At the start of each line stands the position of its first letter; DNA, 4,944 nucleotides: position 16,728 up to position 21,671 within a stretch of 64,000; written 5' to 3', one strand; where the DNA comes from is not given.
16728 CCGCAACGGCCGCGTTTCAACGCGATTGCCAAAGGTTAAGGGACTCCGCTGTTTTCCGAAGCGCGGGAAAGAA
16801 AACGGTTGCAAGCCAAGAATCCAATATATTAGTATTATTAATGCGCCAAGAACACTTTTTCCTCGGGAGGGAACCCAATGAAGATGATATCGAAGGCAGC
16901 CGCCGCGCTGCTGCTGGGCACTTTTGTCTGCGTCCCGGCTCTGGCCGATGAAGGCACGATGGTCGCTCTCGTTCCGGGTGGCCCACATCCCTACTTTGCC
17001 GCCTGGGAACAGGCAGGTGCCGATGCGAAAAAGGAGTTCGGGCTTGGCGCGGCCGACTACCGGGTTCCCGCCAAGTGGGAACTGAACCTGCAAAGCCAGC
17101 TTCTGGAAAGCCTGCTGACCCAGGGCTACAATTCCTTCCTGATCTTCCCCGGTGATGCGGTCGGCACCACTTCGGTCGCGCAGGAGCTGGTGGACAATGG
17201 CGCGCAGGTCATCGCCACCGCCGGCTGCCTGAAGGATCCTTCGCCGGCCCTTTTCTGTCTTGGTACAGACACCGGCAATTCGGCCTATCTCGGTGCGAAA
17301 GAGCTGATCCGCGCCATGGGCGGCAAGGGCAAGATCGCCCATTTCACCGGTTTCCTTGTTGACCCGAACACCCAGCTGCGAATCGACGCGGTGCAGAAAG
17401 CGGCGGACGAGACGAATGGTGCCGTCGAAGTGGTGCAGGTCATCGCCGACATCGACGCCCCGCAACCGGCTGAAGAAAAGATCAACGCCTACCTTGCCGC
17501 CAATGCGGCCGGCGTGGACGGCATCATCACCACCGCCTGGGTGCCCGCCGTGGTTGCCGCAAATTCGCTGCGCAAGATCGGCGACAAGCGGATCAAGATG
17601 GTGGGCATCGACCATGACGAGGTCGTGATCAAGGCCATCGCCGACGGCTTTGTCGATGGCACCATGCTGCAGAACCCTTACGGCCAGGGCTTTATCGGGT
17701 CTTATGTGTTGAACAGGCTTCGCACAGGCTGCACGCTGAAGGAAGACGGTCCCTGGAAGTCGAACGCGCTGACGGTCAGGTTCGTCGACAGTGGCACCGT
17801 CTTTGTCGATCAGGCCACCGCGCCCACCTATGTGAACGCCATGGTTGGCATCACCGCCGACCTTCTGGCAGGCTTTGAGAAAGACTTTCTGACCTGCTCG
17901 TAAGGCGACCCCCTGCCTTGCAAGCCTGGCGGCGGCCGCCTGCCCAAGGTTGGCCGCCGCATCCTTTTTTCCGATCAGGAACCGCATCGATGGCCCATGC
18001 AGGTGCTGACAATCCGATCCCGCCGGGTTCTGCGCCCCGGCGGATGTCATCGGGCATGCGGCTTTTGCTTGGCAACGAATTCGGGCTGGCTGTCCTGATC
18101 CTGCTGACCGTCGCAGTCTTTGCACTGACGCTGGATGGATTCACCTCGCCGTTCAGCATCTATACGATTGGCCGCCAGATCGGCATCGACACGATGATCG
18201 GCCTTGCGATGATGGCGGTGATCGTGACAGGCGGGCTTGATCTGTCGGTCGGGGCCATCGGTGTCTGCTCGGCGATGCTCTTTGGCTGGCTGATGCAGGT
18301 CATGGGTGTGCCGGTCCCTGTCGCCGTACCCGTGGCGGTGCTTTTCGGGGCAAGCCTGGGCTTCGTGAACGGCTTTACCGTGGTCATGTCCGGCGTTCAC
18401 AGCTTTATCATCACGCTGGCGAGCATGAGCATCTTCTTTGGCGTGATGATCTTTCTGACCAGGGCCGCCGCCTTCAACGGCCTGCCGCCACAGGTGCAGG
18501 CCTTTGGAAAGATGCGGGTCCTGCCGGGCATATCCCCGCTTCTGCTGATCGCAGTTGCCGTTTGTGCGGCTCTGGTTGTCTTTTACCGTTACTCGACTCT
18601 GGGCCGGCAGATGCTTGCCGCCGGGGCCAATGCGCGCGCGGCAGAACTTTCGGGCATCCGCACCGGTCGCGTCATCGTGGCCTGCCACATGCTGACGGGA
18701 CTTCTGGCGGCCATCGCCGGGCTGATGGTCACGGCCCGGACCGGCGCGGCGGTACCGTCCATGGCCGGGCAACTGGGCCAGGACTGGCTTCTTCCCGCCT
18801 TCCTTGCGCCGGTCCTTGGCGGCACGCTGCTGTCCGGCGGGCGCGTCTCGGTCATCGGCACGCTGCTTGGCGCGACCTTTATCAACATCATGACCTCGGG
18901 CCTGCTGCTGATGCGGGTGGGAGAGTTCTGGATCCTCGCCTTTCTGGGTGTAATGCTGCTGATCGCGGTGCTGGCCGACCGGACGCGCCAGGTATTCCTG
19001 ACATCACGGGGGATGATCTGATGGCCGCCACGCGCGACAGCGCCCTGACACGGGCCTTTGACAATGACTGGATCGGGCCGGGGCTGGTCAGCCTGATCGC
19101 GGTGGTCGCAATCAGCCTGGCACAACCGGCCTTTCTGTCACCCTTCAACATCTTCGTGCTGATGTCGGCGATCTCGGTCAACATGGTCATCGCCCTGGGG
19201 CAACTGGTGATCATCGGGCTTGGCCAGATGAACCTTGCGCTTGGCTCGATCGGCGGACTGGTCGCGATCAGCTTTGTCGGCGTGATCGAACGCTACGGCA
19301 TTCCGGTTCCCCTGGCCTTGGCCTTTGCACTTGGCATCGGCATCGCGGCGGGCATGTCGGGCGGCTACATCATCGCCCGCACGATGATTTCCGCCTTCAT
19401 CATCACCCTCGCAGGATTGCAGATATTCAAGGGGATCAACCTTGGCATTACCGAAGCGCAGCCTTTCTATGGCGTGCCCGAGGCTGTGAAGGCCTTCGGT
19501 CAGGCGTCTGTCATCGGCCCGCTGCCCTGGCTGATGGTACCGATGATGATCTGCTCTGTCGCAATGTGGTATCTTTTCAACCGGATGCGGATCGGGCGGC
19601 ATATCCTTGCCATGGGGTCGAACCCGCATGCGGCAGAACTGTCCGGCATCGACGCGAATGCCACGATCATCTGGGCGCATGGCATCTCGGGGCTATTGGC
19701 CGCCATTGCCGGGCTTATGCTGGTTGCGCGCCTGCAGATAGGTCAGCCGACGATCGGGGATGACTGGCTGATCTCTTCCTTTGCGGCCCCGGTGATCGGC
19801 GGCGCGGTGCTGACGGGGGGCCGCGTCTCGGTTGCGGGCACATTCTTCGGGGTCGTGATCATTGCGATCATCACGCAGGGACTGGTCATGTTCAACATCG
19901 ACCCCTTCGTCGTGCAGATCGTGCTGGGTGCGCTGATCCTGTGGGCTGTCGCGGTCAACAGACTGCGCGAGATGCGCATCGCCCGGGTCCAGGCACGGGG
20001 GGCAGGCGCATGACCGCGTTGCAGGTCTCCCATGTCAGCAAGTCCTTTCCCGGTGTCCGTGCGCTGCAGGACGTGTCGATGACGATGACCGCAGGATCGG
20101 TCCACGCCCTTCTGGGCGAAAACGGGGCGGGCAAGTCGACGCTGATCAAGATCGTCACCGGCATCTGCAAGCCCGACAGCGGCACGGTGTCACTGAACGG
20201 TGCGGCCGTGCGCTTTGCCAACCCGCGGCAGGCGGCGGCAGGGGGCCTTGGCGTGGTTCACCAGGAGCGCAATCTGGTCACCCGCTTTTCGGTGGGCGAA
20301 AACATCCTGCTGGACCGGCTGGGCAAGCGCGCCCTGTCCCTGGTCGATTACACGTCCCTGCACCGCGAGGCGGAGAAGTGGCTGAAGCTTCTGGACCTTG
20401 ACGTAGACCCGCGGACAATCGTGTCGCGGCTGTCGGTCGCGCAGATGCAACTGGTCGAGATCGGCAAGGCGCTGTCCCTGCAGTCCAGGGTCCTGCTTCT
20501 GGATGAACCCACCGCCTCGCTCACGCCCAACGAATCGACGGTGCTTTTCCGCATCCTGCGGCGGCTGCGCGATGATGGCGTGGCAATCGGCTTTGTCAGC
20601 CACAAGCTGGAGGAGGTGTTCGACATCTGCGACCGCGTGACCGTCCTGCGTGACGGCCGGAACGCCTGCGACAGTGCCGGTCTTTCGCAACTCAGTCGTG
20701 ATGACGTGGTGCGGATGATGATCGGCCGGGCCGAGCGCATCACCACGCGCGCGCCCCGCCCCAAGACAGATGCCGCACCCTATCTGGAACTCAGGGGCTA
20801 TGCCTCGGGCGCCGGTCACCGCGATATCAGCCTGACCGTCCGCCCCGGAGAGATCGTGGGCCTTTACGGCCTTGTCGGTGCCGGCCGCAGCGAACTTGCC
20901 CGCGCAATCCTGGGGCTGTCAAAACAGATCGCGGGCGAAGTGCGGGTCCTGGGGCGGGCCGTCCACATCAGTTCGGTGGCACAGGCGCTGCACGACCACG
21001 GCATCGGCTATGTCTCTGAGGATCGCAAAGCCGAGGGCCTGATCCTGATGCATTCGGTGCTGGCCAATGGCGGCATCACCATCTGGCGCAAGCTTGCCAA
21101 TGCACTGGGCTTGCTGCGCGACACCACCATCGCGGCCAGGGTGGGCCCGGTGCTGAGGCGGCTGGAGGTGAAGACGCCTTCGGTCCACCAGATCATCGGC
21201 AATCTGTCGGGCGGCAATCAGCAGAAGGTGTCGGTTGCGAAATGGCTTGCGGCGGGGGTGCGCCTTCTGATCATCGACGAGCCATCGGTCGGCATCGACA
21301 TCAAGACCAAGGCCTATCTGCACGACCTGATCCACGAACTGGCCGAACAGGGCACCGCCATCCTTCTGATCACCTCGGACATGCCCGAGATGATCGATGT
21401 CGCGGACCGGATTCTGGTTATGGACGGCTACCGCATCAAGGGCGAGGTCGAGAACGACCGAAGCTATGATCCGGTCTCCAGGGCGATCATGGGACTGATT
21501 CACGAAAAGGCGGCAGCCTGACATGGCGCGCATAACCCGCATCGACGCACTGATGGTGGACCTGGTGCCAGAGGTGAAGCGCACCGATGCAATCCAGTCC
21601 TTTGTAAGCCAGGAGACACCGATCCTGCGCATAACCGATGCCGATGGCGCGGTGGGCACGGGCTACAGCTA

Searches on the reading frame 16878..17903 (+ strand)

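Call 34: search_protein_families(library=pfam, proteins=[window:16878-17903:+], max_evalue=0.00001)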
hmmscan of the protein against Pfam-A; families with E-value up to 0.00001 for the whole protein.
window:16878-17903:+ (341 aa): 2 families
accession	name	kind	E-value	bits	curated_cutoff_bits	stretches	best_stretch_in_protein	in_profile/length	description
PF13407.12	Peripla_BP_4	-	1.9e-38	132.9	35.1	1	31-282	4-254/258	Periplasmic binding protein domain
PF13458.12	Peripla_BP_6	-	7.1e-06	26.4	31.7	0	109-268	94-249/343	Periplasmic binding protein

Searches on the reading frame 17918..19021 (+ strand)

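Call 34: search_protein_families(library=pfam, proteins=[window:17918-19021:+], max_evalue=0.00001)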
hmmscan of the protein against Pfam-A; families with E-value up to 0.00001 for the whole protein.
window:17918-19021:+ (367 aa): 1 family
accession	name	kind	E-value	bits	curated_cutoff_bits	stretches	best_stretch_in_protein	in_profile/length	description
PF02653.21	BPD_transp_2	-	2e-29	103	26.8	1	87-350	8-268/269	Branched-chain amino acid transport system / permease component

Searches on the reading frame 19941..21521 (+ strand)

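Call 34: search_protein_families(library=pfam, proteins=[window:19941-21521:+], max_evalue=0.00001)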
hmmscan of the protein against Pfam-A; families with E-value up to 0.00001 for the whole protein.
window:19941-21521:+ (526 aa): 3 families
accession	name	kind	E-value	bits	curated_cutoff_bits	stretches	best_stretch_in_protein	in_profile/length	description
PF00005.33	ABC_tran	-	1.5e-52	178.3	25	2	42-192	1-137/137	ABC transporter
PF13304.12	AAA_21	-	2e-07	31.8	27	0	54-78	1-25/304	AAA domain, putative AbiEii toxin, Type IV TA system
PF09818.15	ABC_ATPase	-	1.9e-06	27.6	23.2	0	418-501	154-253/283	P-loop domain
